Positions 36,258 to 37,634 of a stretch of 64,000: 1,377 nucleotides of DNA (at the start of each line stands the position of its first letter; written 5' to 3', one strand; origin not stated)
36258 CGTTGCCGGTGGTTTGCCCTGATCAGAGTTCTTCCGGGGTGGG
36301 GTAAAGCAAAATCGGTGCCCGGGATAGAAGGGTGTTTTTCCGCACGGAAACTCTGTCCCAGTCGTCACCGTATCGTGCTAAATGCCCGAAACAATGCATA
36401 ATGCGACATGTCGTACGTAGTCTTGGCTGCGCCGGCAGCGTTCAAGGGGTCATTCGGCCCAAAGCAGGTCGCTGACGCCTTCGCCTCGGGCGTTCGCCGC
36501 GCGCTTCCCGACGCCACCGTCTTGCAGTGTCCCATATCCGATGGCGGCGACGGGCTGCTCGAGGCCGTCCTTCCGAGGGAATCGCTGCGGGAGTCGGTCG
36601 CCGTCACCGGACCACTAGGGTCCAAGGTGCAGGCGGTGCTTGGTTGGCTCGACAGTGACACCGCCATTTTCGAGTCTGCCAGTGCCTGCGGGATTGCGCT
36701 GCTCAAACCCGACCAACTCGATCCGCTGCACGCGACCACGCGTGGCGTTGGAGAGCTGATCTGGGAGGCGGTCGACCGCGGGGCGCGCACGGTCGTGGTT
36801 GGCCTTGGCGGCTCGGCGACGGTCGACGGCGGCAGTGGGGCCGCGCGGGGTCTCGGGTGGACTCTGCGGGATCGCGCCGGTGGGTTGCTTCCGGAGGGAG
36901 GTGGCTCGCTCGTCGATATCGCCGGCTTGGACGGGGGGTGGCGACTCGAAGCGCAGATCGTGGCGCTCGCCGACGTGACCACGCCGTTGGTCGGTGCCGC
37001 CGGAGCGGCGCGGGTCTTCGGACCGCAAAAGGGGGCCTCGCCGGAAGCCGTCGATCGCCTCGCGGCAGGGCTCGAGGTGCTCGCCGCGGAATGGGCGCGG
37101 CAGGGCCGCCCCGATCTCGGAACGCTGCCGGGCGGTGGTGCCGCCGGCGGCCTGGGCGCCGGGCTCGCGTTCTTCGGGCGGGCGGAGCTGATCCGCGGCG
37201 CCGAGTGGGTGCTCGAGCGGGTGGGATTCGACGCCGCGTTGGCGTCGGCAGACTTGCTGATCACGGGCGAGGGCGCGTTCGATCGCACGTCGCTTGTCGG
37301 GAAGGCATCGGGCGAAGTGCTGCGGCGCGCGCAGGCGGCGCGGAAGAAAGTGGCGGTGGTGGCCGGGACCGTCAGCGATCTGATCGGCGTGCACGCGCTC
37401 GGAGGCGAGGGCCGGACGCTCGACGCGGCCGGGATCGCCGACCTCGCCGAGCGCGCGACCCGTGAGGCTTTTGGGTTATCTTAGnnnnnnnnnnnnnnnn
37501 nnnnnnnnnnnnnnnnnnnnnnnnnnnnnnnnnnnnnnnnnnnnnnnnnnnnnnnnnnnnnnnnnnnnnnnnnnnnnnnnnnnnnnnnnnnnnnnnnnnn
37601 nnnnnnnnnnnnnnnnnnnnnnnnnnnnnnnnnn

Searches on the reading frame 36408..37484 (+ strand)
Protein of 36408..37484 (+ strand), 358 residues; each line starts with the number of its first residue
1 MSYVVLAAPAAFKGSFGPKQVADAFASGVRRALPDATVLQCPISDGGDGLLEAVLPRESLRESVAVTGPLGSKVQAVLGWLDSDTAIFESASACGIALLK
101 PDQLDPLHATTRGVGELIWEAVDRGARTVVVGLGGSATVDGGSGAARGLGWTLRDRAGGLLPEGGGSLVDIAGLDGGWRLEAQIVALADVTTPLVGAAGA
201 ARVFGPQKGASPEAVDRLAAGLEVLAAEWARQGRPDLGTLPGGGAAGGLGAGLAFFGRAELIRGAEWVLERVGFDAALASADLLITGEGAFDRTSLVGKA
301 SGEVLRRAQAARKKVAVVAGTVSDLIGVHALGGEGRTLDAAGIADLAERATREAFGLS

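Call 70: search_protein_families(library=pfam, proteins=[window:36408-37484:+], max_evalue=0.001)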
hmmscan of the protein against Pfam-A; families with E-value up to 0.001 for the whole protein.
window:36408-37484:+ (358 aa): 1 family
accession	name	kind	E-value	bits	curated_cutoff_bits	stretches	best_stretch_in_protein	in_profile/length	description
PF02595.20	Gly_kinase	-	4e-98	329.2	23.3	1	5-324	1-326/372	Glycerate kinase family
